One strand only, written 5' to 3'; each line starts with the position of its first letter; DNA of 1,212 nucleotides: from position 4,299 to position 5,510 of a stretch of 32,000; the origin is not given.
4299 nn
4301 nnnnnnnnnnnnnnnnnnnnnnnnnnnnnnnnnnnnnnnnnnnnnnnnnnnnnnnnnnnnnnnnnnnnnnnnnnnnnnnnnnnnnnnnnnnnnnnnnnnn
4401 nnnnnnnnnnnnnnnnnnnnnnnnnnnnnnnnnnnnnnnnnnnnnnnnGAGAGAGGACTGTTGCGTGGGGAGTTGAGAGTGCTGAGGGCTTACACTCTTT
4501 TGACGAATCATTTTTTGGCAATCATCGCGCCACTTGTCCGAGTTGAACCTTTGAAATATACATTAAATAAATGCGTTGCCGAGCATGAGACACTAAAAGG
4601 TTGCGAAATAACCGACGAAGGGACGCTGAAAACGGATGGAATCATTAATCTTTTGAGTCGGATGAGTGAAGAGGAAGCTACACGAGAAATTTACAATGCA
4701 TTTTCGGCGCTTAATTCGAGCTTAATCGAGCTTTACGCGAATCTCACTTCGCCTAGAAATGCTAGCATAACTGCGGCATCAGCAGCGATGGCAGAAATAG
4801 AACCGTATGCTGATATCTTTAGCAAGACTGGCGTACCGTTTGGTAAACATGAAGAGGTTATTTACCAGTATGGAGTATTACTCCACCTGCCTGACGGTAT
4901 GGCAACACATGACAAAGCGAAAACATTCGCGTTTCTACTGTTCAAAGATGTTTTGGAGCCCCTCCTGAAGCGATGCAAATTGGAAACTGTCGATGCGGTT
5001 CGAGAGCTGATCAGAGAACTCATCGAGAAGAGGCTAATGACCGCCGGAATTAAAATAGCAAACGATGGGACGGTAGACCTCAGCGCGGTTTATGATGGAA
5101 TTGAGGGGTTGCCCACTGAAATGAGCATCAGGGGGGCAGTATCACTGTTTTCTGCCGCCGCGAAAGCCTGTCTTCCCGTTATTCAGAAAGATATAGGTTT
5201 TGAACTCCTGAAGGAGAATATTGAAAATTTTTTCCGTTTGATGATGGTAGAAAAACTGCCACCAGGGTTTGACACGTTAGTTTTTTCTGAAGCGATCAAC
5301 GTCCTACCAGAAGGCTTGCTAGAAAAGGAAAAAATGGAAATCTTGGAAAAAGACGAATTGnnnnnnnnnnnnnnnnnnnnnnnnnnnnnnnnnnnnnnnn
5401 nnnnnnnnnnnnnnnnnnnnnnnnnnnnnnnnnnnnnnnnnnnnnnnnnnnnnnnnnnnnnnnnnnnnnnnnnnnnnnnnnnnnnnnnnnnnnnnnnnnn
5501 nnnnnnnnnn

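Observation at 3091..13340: AT-rich ~10 kb signalling island: duplicated CheY / 3-TM / kinase modules with a cytoplasmic SBP, a prenyltransferase and a KaiC-like pair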

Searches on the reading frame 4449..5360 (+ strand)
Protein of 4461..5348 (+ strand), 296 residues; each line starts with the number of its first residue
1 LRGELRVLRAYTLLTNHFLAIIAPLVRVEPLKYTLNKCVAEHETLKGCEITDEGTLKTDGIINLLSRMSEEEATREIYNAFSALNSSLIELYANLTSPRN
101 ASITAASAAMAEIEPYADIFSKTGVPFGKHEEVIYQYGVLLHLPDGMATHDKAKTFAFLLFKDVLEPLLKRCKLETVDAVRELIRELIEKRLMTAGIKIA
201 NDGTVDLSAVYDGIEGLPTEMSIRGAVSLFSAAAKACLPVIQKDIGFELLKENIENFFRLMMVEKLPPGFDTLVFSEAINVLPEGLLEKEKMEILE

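Call 15: find_homologous_proteins(query=window:4461-5348:+, max_evalue=0.001)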
Query window:4461-5348:+: 2366 candidates shared short words with the query, none scored E <= 0.001.
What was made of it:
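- Tried and rejected: The sensor domain alone found nothing (call 15).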

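Call 20: search_protein_representatives(alignment_id=A1)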
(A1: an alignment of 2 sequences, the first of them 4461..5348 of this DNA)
Query: 2 sequences, 300 profile positions. Proteins with E-value up to 0.001 (for the whole library): 100; up to 1e-10: 41; up to 1e-30: 8. The best 100 are listed.
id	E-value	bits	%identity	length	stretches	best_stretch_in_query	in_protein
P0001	6.5e-167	570.4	-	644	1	1-299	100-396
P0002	9.3e-133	458.3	-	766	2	129-300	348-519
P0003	3.2e-60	220.1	-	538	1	5-260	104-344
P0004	9.1e-58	212.1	-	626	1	6-261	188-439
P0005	1.1e-40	156.0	-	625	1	2-263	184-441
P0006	2.7e-39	151.4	-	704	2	159-300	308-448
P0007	2.1e-34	135.4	-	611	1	2-282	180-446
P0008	2.2e-32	128.7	-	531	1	4-249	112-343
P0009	8.1e-29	117.0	-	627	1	2-233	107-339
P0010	4.6e-25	104.7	-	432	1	84-293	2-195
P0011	6.0e-22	94.4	-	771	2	4-103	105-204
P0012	1.4e-21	93.3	-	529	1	5-259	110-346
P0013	2.0e-21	92.7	-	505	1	10-300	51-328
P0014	3.3e-21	92.0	-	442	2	160-256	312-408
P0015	3.6e-21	91.9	-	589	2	1-104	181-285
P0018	1.7e-18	83.1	-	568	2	2-104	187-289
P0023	6.3e-17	78.0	-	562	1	2-288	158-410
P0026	6.6e-16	74.6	-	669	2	2-102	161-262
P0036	7.6e-13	64.6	-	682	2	2-105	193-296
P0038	1.1e-12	64.0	-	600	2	159-300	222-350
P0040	5.3e-12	61.8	-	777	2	2-111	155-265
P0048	4.7e-09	52.1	-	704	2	4-120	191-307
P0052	1.5e-08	50.4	-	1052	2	2-101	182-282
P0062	2.3e-07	46.6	-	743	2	3-96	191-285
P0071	8.3e-07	44.7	-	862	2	4-102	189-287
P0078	4.2e-06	42.4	-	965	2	4-109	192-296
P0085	1.0e-05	41.1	-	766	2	8-101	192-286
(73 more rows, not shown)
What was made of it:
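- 4164..6098 (+): HK1, 644 aa. TM region about aa 1-80; module A aa 102-222 (nt 4467-4829); insert aa 223-247; module B aa 248-364 (nt 4905-5255); PEG-LEKEK linker aa 365-399; HisKA aa 424-491; HATPase_c aa 537-643. Family search (call 20).
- A profile search found 100 cluster representatives (call 20).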

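Call 27: search_protein_families(library=pfam, alignment_id=A3, max_evalue=0.001)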
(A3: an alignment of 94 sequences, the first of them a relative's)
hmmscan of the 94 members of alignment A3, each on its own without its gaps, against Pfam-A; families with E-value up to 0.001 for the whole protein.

A. member 1, P0001 (644 aa): 2 families
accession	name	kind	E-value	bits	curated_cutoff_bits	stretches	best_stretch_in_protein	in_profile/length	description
PF02518.31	HATPase_c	-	3.9e-29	101.8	26.4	1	537-643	2-110/111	Histidine kinase-, DNA gyrase B-, and HSP90-like ATPase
PF00512.31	HisKA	-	2.9e-17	62.9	26.9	1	424-491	2-66/66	His Kinase A (phospho-acceptor) domain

B. families by the number of members that match (of 94 scanned): 30 families (the first 25 are shown)
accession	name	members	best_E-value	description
PF02518.31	HATPase_c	38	8.2e-32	Histidine kinase-, DNA gyrase B-, and HSP90-like ATPase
PF00512.31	HisKA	30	9.1e-19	His Kinase A (phospho-acceptor) domain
PF13426.13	PAS_9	27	1.1e-17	PAS domain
PF00989.32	PAS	27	3.1e-16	PAS fold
PF08448.16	PAS_4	24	8e-15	PAS fold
PF05763.18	DUF835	23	3.4e-32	Protein of unknown function (DUF835)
PF13188.13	PAS_8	22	6.3e-11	PAS domain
PF13581.12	HATPase_c_2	11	3.9e-08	Histidine kinase-like ATPase domain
PF08447.18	PAS_3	7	2.4e-11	PAS fold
PF07568.18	HisKA_2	5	3.5e-32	Histidine kinase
PF24820.1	Diguanyl_cycl_sensor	5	2.1e-08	Diguanylate cyclase-like sensor domain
PF07536.20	HWE_HK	5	3.7e-07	HWE histidine kinase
PF00072.30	Response_reg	4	8.1e-23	Response regulator receiver domain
PF24336.1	DUF7504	3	2.3e-13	Family of unknown function (DUF7504)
PF14501.12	HATPase_c_5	3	1.2e-08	GHKL domain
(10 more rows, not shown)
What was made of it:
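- Pfam on 94 of them: HATPase_c 38, HisKA 30, PAS about 27, DUF835 23, DUF7504 3, KaiC 2, MEDS 2 (call 27). The A/B module is physically fused to iKaiC-type domains in about 28 of 94 family members (call 27).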

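Call 32: find_homologous_proteins(query=A4, max_evalue=0.001)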
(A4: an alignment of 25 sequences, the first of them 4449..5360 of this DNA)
Query A4 (25 sequences) (304 aa, profile of the alignment): 2 proteins with E <= 0.001 among 8000 candidates.
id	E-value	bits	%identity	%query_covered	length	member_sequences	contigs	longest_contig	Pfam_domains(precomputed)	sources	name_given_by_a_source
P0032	2.2e-74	268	19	90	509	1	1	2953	PF05763.19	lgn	-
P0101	9.1e-73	263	44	100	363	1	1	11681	PF00512.32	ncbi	ncbi:MAG: hypothetical protein ACETWO_05170, partial [Candidatus Hadarchaeaceae archaeon]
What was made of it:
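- Tried and rejected: Its profile found only 2 proteins (call 32).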

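Call 34: find_encoding_contigs(protein=P0101, flank=10000, max_places=6)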
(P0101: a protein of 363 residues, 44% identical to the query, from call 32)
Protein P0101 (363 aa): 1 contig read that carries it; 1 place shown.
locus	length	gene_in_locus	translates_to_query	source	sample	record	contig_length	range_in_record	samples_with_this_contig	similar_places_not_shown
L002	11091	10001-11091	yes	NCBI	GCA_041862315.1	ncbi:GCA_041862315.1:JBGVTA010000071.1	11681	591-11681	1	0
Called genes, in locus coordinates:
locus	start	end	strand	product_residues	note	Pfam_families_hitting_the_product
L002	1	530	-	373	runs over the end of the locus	PF02163:Peptidase_M50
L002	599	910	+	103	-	PF03091:CutA1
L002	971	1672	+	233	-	PF01909:NTP_transf_2 (weak)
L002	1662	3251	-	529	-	PF01921:tRNA-synt_1f, PF09334:tRNA-synt_1g (faint), PF19269:Anticodon_2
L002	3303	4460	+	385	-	PF00155:Aminotran_1_2, PF01041:DegT_DnrJ_EryC1, PF01053:Cys_Met_Meta_PP (weak)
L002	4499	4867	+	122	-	PF00072:Response_reg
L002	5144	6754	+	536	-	PF23571:GH3_M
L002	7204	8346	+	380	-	PF05763:DUF835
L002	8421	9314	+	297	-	PF01040:UbiA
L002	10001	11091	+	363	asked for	PF00512:HisKA (weak)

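Call 39: find_related_loci(query=A5, collection=genome_contigs, flank=10000)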
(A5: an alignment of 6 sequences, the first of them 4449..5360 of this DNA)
Query A5 (304 aa) in genome_contigs; peptide patterns used: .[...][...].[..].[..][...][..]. (x = any residue, [..] = any of these).
51 stretches matched a pattern; 5 encode a relative of the query (tblastn E <= 1e-3); 5 distinct loci.
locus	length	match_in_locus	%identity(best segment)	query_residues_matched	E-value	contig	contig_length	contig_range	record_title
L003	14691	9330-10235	52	4-304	9e-98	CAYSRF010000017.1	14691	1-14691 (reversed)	MAG TPA_asm: Candidatus Hadarchaeota archaeon isolate SRP239594_co1_80 genome assembly, contig: NODE_1875_length_14691_c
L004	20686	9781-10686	44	1-301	3e-79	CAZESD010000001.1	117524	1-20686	MAG TPA_asm: Candidatus Hadarchaeota archaeon isolate SRP239594_co1_156 genome assembly, contig: NODE_7_length_117524_co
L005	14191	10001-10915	44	1-304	2e-78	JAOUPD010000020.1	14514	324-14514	MAG: Hadesarchaea archaeon isolate 8_1_Oct_SF_Bin37 8_1_Oct_SF_Bin37_scaffold_2526_c1, whole genome shotgun sequence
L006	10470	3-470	51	150-304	3e-46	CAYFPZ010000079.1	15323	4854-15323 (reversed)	MAG TPA_asm: Candidatus Hadarchaeota archaeon isolate ERP108616_co1_256 genome assembly, contig: k119_1913526, whole gen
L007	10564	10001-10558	41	1-186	1e-41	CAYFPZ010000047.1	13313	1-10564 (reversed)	MAG TPA_asm: Candidatus Hadarchaeota archaeon isolate ERP108616_co1_256 genome assembly, contig: k119_2040420, whole gen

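Call 50: predict_structure(alignment_id=A4)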
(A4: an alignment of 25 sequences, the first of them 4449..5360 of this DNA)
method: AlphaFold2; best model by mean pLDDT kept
length: 304 residues; sequences in the alignment: 25
mean_pLDDT: 88.9   pTM: 0.79
mean pLDDT of the five models: 88.9, 87.1, 86.8, 85.2, 85.0
residues with pLDDT >= 90: 174; 70-90: 121; 50-70: 4; < 50: 5
segments of 3 or more residues with pLDDT < 50: 1-4
pLDDT, mean of each block of 10 residues (from residue 1): 66 96 96 97 95 97 92 93 96 95 89 87 87 84 82 86 93 98 97 83 96 89 86 92 97 93 83 75 83 76 58
secondary structure, 60 per line:
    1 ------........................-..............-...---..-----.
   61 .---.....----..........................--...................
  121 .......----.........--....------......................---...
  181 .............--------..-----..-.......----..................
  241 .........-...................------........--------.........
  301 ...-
elements in order: H7-30 H32-45 H65-69 H74-99 H102-127 H132-140 H143-146 H153-174 H178-193 H212-218 H223-249 H251-269 H276-283 H292-303
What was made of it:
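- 4164..6098 (+): AlphaFold model with pLDDT 88.9 (call 50).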

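Call 53: fold_search(model_id=the predicted structure, library=pdb)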
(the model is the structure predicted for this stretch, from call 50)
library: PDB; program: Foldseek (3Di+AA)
matches with E <= 10: 229; with E <= 0.001: 0
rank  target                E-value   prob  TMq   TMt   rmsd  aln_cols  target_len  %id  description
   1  4y21                  5.7e-01  0.10  0.15  0.10  17.6       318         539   11  Crystal Structure of Munc13-1 MUN domain (released 2015-06-10)
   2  8v3b_a                6.0e-01  0.23  0.20  0.16  14.5       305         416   13  Computational Designed Nanocage O43_129_+4 (released 2024-03-13)
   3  5k7v_A                7.4e-01  0.18  0.20  0.21  15.3       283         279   13  Computational Design of Self-Assembling Cyclic Protein Homooligomers (released 2017-04-12)
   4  8v2d_A                8.9e-01  0.21  0.21  0.21  15.4       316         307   14  Computational Designed Nanocage O43_129 (released 2024-03-13)
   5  5hiu_A                9.2e-01  0.09  0.16  0.13  18.2       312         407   10  Structure of the TSC2 N-terminus (released 2016-08-10)
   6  5hiu_B                1.2e+00  0.08  0.17  0.14  17.9       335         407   11  Structure of the TSC2 N-terminus (released 2016-08-10)
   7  3nmz_B                1.3e+00  0.15  0.23  0.19  13.2       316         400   11  Crystal structure of APC complexed with Asef (released 2011-07-06)
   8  3nmz_A                1.3e+00  0.15  0.23  0.19  13.5       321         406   10  Crystal structure of APC complexed with Asef (released 2011-07-06)
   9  6r80                  1.4e+00  0.10  0.17  0.21  21.3       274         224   10  Structure of AFF4 C-terminal homology domain (released 2019-06-12)
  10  9dze_K                1.4e+00  0.10  0.18  0.18  16.4       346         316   13  Computationally Designed Bifaceted Protein Nanomaterial pD5-14 (released 2024-10-30)
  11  9n73_NH               1.4e+00  0.08  0.16  0.07  19.2       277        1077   11  SSU processome maturation and disassembly, State G (released 2025-10-29)
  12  3t7u_B                1.6e+00  0.13  0.22  0.22  12.7       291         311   10  A NeW Crystal structure of APC-ARM (released 2011-12-14)
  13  7ptx                  1.6e+00  0.05  0.15  0.07  21.0       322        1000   13  Alpha-latrocrustotoxin monomer (released 2021-12-08)
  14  7ozs_F                1.8e+00  0.06  0.16  0.10  19.4       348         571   12  Structure of the hexameric 5S RNP from C. thermophilum (released 2022-10-12)
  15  4gmn_A                1.9e+00  0.05  0.15  0.10  18.9       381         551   14  Structural basis of Rpl5 recognition by Syo1 (released 2012-10-31)
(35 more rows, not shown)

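Call 55: search_protein_families(library=pfam, proteins=[L002:5135-6754:+, L002:6766-8346:+, L003:5331-5696:+, window:4449-5360:+], max_evalue=1)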
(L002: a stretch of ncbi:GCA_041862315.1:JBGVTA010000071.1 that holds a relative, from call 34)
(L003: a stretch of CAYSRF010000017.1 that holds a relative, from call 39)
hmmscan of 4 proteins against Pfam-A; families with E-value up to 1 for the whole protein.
L002:5135-6754:+ (539 aa): 2 families
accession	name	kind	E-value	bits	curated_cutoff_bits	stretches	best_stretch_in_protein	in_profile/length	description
PF23571.1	GH3_M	-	3.5e-09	37.1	23.6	1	337-401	4-75/75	GH3 family central domain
PF03321.19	GH3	-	0.0019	18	23.6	1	81-156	47-118/304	GH3 family N-terminal domain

L002:6766-8346:+ (526 aa): 2 families
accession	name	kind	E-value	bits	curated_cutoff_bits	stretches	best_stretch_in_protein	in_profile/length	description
PF05763.18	DUF835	-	2.8e-24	85.9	33.1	1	391-521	6-136/136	Protein of unknown function (DUF835)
PF19053.6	EccD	-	0.074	12.4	30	1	144-227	227-309/339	EccD-like transmembrane domain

L003:5331-5696:+ (121 aa): 5 families
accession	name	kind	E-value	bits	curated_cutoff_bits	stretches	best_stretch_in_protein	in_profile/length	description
PF00072.30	Response_reg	-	2.1e-28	99.2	30.2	1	7-116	1-110/111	Response regulator receiver domain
PF02310.24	B12-binding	-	0.0014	18.9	32.1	1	18-101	18-107/121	B12 binding domain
PF23198.2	PDE8A_N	-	0.0039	17.6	29.6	1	5-92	11-99/147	PDE8A-like, N-terminal domain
PF20161.5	VpsR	-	0.0081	16.3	23.7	1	5-115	11-119/121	VpsR domain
PF06490.17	FleQ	-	0.19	12.5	22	1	6-113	1-100/108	Flagellar regulatory protein FleQ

window:4449-5360:+ (304 aa): 1 family
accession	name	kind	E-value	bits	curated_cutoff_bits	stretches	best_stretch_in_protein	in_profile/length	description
PF04576.20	Zein-binding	-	0.027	15.2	23.1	1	87-117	9-39/92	Zein-binding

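Call 57: search_solved_structures(query=A4, max_evalue=10)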
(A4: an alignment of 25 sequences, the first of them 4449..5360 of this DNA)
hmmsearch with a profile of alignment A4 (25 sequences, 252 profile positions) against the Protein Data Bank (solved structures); distinct sequences matched with E-value up to 10: 120 (the best 60 are shown).
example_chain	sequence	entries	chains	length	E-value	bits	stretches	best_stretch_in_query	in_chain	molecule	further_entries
6dae_A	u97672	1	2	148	0.009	18.5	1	149-209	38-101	Calmodulin-1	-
8bd2_A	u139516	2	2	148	0.015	17.8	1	149-202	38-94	Calmodulin-3 | Calmodulin-1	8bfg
2k0j_A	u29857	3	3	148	0.035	16.6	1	149-202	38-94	calmodulin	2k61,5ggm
9kvo_C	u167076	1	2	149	0.036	16.6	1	149-202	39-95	Calmodulin-1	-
1xfu_O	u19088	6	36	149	0.037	16.5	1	149-202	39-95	Calmodulin 2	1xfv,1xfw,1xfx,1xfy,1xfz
6xxx_AAA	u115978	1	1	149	0.038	16.5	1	149-202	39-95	Calmodulin-1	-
2n6a_A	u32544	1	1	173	0.038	16.5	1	149-202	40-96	human calmodulin/connexin-36 peptide hybrid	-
8k9z_B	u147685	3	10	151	0.039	16.5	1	149-202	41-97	Calmodulin-2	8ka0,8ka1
1k93_D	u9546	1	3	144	0.045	16.2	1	149-202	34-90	CALMODULIN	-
5dbr_A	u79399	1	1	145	0.046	16.2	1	149-202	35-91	Calmodulin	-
9jqi_A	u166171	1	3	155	0.047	16.2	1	149-202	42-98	Calmodulin-1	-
1y0v_H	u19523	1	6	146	0.047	16.2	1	149-202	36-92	Calmodulin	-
2ygg_B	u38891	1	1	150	0.047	16.2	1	149-202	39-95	CALMODULIN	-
2vay_A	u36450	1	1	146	0.047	16.2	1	149-202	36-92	CALMODULIN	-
5tp6_A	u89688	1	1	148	0.047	16.2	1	149-202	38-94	Calmodulin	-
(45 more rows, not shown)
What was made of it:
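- Tried and rejected: The hairpin 'I..DG.vdl..vY' gives calmodulin hits at E 0.009-0.07 (call 57).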

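Call 58: list_cluster_members(proteins=[P0002, P0003, P0004, P0006, P0009, P0011, P0013, P0015, P0023, P0038])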
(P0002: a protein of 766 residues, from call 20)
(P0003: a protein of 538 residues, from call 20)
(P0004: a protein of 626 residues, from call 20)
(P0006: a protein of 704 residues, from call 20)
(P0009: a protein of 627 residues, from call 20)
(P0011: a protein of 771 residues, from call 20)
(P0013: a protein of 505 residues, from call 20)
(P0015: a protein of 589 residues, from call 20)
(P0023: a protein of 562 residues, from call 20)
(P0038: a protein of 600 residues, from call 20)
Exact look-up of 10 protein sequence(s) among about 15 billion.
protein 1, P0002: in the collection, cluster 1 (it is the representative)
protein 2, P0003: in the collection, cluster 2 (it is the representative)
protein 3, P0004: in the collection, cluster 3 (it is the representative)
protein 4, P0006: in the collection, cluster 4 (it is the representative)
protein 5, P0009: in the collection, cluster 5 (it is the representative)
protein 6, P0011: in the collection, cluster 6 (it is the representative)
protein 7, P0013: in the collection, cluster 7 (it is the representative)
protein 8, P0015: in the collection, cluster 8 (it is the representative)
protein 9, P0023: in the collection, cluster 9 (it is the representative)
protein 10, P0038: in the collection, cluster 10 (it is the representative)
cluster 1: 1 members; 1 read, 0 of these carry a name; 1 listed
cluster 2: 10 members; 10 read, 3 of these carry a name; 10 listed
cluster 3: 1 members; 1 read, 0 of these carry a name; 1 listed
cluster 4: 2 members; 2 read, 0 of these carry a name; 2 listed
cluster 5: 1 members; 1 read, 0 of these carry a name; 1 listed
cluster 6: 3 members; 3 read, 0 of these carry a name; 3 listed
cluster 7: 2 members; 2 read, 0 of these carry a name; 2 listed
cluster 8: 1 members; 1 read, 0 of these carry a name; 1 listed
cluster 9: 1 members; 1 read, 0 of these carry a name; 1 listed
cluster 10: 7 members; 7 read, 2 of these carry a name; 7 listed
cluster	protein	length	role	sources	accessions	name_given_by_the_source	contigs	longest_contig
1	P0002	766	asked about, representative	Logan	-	-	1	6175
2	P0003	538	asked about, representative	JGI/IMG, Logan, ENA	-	-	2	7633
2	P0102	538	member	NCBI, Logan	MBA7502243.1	hypothetical protein ES706_00827 [subsurface metagenome]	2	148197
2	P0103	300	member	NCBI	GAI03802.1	unnamed protein product, partial [marine sediment metagenome]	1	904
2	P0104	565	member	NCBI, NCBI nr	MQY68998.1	MAG: DUF835 domain-containing protein [Hadesarchaea archaeon] | DUF835 domain-containing protein [Hadesarchaea archaeon]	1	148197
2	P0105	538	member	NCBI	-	-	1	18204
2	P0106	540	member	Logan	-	-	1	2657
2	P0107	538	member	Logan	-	-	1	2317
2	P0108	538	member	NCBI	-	-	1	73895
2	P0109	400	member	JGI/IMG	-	-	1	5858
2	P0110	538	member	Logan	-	-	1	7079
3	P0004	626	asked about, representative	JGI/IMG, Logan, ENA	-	-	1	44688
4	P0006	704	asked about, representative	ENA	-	-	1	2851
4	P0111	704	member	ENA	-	-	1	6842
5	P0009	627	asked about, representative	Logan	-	-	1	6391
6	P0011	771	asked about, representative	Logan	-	-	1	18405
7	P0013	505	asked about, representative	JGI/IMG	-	-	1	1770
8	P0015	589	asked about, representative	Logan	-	-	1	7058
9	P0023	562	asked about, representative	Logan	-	-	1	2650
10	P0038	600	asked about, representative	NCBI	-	-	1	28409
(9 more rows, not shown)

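Call 59: find_encoding_contigs(protein=P0004, flank=8000, max_places=3)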
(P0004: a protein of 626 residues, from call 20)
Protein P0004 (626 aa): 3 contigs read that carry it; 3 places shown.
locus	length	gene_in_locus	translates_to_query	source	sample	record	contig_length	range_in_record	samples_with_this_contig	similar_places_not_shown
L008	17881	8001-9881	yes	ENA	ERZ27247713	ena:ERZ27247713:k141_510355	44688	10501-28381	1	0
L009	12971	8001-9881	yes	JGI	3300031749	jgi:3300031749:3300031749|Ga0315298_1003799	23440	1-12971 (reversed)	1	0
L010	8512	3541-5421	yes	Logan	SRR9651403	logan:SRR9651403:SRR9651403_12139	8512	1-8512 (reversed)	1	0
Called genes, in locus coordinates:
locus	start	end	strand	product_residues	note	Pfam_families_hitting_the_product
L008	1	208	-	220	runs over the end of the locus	PF01912:eIF-6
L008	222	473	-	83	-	PF01198:Ribosomal_L31e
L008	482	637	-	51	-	PF00832:Ribosomal_L39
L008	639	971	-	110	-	PF01984:dsDNA_bind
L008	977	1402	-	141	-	PF01090:Ribosomal_S19e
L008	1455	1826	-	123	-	PF04032:Rpr2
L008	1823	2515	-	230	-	PF03587:EMG1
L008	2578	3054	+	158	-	PF00924:MS_channel_2nd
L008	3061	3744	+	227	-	PF01694:Rhomboid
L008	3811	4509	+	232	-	PF06745:ATPase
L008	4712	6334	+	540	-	PF23571:GH3_M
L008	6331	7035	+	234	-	-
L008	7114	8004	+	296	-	PF05763:DUF835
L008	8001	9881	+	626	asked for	PF05763:DUF835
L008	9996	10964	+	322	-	PF03551:PadR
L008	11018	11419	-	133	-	PF03551:PadR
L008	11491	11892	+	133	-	-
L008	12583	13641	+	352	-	-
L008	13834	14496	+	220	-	PF01048:PNP_UDP_1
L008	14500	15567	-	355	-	PF00962:A_deaminase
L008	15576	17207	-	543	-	PF00005:ABC_tran, PF02463:SMC_N (faint), PF13304:AAA_21 (faint), PF00005:ABC_tran, PF13166:AAA_13 (faint), PF13175:AAA_15 (faint)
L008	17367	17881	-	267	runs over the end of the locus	PF02361:CbiQ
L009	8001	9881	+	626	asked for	PF05763:DUF835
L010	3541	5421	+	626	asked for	PF05763:DUF835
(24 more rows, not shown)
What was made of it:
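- In a different, untyped lineage, L008 reads KaiC, GH3, TM protein, DUF835, A/B-DUF835 sensor (call 59).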
